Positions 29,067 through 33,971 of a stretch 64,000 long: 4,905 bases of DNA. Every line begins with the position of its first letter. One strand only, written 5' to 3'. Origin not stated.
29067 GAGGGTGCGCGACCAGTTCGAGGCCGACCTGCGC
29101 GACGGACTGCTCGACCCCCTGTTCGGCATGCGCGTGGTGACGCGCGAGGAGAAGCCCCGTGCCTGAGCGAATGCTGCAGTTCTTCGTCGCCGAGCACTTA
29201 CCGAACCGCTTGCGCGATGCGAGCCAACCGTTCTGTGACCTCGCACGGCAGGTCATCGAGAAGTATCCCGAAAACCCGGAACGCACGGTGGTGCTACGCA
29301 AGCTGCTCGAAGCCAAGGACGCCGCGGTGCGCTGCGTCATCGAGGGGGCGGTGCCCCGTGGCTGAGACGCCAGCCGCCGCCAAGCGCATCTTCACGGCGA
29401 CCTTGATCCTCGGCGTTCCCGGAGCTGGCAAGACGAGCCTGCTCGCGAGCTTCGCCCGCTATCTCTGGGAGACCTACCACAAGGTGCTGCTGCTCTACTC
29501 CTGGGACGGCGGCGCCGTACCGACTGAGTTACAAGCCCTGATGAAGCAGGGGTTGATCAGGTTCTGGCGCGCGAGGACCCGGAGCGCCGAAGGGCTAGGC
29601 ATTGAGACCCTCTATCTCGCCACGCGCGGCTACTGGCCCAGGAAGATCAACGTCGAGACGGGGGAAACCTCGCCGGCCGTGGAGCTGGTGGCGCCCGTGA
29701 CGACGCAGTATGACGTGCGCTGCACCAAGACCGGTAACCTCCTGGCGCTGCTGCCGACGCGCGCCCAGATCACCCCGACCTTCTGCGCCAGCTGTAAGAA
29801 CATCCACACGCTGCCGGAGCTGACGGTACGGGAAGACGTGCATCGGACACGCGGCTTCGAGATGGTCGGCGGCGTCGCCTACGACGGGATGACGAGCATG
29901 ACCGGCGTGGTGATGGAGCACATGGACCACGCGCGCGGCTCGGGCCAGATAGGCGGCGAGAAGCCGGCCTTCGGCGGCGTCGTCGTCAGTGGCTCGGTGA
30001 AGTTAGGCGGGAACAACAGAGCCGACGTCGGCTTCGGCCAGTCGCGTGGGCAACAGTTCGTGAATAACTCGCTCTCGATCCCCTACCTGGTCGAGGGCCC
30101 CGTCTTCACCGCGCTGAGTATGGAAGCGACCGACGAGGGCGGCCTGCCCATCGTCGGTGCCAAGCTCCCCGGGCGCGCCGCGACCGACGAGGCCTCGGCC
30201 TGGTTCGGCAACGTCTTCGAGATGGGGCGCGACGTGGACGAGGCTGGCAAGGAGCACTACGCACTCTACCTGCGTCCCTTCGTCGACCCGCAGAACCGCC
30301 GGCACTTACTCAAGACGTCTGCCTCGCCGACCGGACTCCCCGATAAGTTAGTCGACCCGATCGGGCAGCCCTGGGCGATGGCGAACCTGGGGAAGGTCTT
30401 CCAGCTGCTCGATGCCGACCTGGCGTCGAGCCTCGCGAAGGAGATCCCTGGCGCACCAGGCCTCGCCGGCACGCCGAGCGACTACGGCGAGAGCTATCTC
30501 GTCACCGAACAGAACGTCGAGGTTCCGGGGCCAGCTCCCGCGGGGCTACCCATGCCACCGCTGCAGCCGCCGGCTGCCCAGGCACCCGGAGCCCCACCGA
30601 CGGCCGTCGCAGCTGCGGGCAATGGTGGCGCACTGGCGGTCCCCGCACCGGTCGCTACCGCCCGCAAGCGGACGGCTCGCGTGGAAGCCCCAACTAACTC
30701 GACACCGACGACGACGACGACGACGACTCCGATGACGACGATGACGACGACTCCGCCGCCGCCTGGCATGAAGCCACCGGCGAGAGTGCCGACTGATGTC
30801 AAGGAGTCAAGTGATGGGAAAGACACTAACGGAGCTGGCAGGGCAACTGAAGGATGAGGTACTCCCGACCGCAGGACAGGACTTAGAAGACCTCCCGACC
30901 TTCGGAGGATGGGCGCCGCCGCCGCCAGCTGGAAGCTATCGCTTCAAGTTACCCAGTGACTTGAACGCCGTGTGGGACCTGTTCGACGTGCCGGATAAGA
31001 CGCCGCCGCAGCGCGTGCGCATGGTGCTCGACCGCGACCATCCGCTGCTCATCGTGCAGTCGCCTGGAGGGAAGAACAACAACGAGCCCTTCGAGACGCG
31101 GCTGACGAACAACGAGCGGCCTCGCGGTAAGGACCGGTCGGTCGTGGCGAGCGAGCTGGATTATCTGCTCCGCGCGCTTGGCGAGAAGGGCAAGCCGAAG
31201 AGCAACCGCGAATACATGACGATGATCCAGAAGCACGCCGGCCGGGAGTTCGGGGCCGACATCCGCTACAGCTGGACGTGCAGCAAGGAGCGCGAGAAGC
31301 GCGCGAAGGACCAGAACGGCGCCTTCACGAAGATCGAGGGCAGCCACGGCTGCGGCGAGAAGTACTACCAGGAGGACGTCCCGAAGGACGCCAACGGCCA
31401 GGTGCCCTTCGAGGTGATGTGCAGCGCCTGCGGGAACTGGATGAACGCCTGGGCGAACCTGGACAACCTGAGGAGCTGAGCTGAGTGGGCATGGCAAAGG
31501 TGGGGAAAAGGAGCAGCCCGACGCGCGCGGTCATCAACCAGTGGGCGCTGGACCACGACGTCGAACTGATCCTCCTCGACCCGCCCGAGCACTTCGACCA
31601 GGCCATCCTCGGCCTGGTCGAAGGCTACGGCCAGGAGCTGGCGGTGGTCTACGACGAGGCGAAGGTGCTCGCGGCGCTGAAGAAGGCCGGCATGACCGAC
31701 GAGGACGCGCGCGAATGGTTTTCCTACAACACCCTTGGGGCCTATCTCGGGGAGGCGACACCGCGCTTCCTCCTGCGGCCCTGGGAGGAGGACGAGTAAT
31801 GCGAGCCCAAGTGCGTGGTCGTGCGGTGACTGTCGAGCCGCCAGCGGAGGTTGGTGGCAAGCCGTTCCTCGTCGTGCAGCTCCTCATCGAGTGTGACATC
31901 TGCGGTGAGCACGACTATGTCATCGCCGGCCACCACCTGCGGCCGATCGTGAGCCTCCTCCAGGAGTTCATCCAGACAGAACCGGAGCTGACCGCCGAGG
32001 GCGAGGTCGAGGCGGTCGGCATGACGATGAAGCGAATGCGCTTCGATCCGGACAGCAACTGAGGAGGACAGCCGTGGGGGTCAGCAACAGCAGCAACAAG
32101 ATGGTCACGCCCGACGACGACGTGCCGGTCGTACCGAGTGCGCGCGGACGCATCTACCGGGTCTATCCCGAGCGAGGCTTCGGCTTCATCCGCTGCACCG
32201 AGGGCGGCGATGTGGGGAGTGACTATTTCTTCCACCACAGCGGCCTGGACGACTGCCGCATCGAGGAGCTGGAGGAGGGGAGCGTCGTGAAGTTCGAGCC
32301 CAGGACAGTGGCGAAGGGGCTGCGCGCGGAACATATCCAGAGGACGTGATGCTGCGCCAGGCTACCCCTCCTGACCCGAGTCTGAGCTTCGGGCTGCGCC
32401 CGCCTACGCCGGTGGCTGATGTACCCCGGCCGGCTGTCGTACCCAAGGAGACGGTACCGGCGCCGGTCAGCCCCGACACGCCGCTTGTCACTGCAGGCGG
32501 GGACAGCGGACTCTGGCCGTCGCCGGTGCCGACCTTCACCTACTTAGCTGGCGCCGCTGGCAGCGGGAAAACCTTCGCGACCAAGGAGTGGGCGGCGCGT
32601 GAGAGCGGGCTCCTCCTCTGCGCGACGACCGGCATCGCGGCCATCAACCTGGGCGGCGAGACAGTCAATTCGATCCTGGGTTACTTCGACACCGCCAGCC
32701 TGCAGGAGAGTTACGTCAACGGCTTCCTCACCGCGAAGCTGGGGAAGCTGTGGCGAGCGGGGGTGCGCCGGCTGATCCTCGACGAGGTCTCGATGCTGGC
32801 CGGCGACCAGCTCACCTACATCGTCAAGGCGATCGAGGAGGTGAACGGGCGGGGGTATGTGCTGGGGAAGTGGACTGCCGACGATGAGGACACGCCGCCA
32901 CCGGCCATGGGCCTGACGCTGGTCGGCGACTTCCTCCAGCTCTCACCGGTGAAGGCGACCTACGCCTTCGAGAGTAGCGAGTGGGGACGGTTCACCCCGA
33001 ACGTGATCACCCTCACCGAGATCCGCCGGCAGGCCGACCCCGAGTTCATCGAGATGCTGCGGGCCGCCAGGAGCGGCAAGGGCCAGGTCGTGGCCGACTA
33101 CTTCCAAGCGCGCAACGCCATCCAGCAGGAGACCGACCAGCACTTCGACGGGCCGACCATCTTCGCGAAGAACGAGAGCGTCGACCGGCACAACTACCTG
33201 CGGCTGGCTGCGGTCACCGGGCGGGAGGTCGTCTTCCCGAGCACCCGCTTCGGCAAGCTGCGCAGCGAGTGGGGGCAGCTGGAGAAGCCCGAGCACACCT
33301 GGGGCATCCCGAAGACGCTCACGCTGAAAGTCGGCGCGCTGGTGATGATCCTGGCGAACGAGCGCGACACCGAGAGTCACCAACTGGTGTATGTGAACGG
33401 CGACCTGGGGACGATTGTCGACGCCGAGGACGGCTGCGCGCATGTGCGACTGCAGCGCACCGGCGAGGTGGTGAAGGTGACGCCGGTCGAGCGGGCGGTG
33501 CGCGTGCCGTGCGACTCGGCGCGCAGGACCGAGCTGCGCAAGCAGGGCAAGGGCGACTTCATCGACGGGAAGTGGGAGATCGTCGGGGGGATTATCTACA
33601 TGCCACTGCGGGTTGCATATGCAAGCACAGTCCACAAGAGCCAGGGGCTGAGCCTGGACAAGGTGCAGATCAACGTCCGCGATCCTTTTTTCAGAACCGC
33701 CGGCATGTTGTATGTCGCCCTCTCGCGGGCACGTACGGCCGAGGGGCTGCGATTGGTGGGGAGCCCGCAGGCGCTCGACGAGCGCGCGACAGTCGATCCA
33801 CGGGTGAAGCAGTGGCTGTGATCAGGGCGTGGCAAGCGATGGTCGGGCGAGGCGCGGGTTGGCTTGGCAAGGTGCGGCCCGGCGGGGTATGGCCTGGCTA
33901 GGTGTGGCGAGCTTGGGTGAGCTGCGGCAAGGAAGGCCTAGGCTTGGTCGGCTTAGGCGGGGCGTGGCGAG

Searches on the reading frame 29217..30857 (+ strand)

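Call 12: search_protein_families(library=pfam, proteins=[window:29217-30857:+], max_evalue=0.01)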
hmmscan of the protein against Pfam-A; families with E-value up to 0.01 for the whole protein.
window:29217-30857:+ (546 aa): 0 families

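Call 13: search_protein_families(library=phrogs, proteins=[window:29217-30857:+], max_evalue=0.01)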
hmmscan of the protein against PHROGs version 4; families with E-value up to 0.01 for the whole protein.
window:29217-30857:+ (546 aa): 1 family
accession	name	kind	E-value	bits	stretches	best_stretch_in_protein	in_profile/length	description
phrog_124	-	DNA, RNA and nucleotide metabolism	0.00087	19.8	0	62-90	46-66/382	Sak4-like ssDNA annealing protein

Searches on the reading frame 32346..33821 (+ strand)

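Call 12: search_protein_families(library=pfam, proteins=[window:32346-33821:+], max_evalue=0.01)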
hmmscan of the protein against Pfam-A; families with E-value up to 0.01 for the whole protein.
window:32346-33821:+ (491 aa): 6 families
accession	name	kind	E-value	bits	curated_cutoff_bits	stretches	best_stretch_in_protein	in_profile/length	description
PF13604.12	AAA_30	-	4.6e-15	56.3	27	2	190-262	119-189/191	AAA domain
PF05970.20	PIF1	-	8.2e-09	35.8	25.9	1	64-238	24-209/223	PIF1-like helicase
PF01443.25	Viral_helicase1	-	3.2e-08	34.1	21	1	344-464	120-222/228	Viral superfamily 1 RNA helicase core domain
PF13538.12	UvrD_C_2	-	1.1e-06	28.9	27.4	1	424-464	2-47/52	UvrD-like helicase C-terminal domain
PF02689.20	Herpes_Helicase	-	1.9e-06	26.6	27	1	426-474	732-780/808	Helicase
PF13245.12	AAA_19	-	2.2e-05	25.1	25.1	1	65-202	14-132/134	AAA domain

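Call 13: search_protein_families(library=phrogs, proteins=[window:32346-33821:+], max_evalue=0.01)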
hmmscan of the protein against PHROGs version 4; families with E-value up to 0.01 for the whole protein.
window:32346-33821:+ (491 aa): 3 families
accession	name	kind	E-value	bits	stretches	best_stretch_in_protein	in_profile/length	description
phrog_325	-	DNA, RNA and nucleotide metabolism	1.3e-58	200.1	1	65-489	493-885/986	Dda-like helicase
phrog_30356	-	DNA, RNA and nucleotide metabolism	1.9e-12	47.1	2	66-359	22-302/823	helicase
phrog_4412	-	DNA, RNA and nucleotide metabolism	1.6e-09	37.7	1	327-464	600-707/743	exonuclease V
